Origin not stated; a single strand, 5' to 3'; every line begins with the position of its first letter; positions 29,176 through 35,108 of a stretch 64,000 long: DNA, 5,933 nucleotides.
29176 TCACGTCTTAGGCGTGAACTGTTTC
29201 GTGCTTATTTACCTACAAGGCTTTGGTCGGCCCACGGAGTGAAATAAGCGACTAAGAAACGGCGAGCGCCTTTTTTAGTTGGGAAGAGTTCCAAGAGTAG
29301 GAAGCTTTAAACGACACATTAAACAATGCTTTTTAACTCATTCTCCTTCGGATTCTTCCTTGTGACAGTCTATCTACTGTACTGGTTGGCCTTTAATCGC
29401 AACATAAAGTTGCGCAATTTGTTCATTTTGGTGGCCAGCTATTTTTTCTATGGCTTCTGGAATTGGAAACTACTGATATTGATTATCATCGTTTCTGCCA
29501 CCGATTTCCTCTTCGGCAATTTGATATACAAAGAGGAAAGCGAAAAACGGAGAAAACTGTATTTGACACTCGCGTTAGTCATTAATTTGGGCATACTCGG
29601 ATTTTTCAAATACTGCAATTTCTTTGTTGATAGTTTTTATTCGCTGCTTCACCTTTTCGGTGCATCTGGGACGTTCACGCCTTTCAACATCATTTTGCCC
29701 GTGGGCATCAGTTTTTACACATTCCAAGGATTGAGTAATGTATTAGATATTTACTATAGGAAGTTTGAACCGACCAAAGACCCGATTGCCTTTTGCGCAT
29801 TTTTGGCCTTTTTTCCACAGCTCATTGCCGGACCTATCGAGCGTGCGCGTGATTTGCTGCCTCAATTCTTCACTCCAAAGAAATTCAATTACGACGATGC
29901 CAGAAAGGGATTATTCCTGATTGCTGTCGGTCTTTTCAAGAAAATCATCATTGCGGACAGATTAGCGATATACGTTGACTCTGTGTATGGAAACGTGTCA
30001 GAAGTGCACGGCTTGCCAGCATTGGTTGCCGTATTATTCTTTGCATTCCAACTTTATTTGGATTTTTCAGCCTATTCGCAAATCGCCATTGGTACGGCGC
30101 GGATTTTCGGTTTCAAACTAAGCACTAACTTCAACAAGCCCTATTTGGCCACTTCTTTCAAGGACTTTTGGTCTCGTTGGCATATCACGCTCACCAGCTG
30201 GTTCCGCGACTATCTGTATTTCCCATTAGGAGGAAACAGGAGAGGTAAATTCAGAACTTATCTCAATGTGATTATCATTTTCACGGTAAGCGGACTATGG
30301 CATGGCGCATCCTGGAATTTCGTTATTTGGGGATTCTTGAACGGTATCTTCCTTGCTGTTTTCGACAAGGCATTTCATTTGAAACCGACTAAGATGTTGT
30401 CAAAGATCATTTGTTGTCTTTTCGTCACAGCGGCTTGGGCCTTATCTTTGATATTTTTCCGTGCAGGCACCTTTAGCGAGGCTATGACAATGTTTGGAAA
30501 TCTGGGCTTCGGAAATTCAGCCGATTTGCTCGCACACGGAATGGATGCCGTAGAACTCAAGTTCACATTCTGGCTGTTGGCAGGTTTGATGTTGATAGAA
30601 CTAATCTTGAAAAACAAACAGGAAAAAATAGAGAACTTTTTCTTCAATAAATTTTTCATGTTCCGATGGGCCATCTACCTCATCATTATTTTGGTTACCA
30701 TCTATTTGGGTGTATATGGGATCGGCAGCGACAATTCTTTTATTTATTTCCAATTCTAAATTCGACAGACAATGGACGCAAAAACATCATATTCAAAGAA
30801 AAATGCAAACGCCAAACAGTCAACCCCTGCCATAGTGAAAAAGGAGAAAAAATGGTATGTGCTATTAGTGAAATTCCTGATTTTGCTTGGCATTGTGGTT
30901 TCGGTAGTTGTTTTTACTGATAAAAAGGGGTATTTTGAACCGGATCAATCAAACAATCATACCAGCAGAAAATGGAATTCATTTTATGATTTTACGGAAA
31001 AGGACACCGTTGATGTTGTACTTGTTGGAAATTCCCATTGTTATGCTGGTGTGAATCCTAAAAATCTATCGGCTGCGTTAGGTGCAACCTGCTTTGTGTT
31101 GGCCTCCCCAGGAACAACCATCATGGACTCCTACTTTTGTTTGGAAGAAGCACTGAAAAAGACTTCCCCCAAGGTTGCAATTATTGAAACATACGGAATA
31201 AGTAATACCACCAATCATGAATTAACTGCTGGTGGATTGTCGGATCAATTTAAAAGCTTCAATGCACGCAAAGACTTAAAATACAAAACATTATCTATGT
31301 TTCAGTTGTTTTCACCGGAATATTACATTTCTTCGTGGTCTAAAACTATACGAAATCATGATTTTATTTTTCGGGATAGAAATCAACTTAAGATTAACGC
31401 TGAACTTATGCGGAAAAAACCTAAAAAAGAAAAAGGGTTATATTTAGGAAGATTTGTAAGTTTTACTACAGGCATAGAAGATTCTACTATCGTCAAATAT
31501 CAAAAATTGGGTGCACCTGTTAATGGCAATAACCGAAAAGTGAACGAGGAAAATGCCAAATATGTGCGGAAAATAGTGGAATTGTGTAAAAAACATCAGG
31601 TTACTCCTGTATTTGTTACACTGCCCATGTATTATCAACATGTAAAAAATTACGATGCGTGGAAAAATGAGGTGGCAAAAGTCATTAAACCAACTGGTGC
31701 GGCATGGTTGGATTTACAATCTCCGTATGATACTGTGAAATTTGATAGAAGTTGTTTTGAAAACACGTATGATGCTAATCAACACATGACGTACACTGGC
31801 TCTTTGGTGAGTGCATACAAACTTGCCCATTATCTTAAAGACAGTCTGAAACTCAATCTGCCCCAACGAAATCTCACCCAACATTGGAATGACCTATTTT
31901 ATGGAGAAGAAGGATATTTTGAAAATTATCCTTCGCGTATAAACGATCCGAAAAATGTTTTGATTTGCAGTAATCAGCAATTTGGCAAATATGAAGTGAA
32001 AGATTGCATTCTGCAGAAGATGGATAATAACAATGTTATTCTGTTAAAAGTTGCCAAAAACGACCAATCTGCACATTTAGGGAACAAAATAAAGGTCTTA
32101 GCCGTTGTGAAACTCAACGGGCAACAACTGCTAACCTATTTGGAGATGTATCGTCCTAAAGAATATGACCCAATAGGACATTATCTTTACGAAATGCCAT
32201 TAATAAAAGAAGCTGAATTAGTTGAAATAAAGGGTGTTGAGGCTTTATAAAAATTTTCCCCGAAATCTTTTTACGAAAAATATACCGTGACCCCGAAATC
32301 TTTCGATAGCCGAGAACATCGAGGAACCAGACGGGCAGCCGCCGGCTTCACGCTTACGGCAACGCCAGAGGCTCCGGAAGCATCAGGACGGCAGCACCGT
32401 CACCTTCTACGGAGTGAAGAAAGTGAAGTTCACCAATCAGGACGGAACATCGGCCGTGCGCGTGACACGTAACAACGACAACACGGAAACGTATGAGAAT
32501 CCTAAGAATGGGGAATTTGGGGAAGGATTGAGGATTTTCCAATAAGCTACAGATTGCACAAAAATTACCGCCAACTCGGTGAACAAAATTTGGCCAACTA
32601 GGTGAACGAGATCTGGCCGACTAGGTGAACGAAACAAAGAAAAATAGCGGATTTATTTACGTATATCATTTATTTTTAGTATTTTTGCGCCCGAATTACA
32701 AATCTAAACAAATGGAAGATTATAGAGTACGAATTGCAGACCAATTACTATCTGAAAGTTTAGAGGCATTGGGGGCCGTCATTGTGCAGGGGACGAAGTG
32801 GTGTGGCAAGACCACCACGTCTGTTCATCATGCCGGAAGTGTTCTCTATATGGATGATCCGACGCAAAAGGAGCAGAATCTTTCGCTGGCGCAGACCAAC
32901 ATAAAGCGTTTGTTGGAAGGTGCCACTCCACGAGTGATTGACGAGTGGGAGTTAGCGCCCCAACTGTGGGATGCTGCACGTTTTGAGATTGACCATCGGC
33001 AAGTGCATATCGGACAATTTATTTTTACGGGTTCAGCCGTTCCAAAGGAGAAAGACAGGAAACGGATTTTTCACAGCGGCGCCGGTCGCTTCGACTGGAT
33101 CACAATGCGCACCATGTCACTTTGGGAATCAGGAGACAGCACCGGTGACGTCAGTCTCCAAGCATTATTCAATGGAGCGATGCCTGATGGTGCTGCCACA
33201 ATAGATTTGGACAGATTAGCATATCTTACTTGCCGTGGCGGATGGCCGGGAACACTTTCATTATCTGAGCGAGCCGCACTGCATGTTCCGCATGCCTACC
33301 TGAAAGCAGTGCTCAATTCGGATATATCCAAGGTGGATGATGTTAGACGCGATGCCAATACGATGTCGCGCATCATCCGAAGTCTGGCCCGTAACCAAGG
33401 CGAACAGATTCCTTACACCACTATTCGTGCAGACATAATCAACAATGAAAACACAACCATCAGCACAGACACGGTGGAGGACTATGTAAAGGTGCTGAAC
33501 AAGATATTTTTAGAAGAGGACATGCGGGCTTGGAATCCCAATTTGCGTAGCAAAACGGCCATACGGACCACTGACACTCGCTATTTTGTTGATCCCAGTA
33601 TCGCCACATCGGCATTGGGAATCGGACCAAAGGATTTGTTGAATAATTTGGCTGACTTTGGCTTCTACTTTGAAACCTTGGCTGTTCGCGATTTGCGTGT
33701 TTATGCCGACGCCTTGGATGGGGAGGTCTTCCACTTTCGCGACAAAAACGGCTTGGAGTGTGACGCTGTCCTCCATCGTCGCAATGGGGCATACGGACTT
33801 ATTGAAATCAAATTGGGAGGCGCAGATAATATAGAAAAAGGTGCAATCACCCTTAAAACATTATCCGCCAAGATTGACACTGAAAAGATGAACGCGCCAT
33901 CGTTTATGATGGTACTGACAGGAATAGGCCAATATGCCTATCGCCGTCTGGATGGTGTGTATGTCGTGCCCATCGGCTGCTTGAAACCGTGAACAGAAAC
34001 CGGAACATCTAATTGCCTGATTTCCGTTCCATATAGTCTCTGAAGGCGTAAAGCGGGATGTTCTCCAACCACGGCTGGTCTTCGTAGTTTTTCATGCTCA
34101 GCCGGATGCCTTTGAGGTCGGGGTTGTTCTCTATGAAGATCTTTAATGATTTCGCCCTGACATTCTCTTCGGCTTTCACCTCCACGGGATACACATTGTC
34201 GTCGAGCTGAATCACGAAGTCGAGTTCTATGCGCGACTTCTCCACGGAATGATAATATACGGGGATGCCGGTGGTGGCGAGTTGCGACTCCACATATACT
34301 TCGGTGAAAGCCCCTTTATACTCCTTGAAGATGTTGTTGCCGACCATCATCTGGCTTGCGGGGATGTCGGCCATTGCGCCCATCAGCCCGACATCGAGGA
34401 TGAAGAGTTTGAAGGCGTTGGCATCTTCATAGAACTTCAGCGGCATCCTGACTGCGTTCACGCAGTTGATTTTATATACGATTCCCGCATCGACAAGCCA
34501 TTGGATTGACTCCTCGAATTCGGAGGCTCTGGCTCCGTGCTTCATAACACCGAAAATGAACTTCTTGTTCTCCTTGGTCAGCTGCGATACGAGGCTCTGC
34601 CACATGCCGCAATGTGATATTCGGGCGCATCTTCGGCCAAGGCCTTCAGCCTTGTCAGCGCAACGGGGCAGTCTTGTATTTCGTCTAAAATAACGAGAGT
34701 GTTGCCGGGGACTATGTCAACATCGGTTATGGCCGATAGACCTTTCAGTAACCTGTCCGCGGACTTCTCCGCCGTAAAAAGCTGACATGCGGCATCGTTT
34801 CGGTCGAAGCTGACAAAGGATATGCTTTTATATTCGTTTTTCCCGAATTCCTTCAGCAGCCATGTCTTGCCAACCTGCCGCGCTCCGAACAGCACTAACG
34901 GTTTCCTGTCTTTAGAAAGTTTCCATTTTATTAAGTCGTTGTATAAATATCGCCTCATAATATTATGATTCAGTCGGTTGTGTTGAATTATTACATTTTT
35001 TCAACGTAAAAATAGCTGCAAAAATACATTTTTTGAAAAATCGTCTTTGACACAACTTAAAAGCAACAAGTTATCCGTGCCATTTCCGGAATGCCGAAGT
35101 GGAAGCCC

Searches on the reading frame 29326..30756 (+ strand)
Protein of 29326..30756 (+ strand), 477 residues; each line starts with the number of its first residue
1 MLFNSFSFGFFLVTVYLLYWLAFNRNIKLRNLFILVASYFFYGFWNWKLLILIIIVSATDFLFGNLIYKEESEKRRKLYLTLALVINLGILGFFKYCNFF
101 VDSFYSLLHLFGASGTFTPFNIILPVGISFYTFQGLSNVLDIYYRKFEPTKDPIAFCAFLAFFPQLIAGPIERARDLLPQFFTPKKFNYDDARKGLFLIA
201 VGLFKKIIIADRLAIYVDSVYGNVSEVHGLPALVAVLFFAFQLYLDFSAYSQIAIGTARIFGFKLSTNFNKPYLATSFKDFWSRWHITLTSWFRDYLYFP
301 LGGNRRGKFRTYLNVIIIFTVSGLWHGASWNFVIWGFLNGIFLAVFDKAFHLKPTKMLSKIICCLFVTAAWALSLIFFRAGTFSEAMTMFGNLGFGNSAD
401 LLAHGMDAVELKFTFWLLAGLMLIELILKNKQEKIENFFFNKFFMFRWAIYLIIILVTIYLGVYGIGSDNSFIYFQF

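Call 70: search_protein_families(library=pfam, proteins=[window:29326-30756:+], max_evalue=0.00001)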
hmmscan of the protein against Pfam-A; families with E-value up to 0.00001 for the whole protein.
window:29326-30756:+ (477 aa): 2 families
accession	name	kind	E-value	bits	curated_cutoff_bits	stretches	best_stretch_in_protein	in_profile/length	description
PF03062.24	MBOAT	-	2.8e-26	93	27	1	153-367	81-318/337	MBOAT, membrane-bound O-acyltransferase family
PF13813.11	MBOAT_2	-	3.8e-10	40.4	25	1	267-328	3-66/85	Membrane bound O-acyl transferase family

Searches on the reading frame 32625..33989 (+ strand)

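Call 27: search_protein_families(library=pfam, proteins=[window:32625-33989:+], max_evalue=0.001)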
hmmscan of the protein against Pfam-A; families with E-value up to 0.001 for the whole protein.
window:32625-33989:+ (455 aa): 2 families
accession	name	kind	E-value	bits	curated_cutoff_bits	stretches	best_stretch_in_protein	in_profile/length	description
PF13635.12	DUF4143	-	2.2e-30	106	28.1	1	232-397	2-159/160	Domain of unknown function (DUF4143)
PF13173.12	AAA_14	-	2.8e-07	31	27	1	51-168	4-127/129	AAA domain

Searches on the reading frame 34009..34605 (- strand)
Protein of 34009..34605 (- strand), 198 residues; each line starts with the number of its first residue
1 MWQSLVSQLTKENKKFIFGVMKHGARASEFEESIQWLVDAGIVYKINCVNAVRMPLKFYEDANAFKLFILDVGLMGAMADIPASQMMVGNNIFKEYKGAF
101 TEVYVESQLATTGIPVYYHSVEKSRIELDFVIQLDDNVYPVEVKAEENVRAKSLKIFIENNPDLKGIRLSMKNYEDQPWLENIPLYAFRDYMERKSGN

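Call 27: search_protein_families(library=pfam, proteins=[window:34009-34605:-], max_evalue=0.001)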
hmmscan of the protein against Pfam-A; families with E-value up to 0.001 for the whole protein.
window:34009-34605:- (198 aa): 1 family
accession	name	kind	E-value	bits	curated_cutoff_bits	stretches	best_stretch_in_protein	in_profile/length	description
PF13635.12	DUF4143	-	2.7e-26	92.7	28.1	1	1-145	19-159/160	Domain of unknown function (DUF4143)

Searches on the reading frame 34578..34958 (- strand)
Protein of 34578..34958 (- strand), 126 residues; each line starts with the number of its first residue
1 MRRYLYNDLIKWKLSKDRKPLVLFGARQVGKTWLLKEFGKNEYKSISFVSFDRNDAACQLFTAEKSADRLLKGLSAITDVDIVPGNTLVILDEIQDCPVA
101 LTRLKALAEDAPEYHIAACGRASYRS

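Call 27: search_protein_families(library=pfam, proteins=[window:34578-34958:-], max_evalue=0.001)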
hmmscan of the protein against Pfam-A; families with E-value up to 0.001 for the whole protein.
window:34578-34958:- (126 aa): 3 families
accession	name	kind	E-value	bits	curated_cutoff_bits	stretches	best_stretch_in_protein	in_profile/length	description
PF13173.12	AAA_14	-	1.2e-18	67.8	27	1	18-120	2-97/129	AAA domain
PF13401.12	AAA_22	-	0.00055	20.7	27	0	17-95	4-94/130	AAA domain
PF01637.24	ATPase_2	-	0.00066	20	33.2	1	8-74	10-78/225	ATPase domain predominantly from Archaea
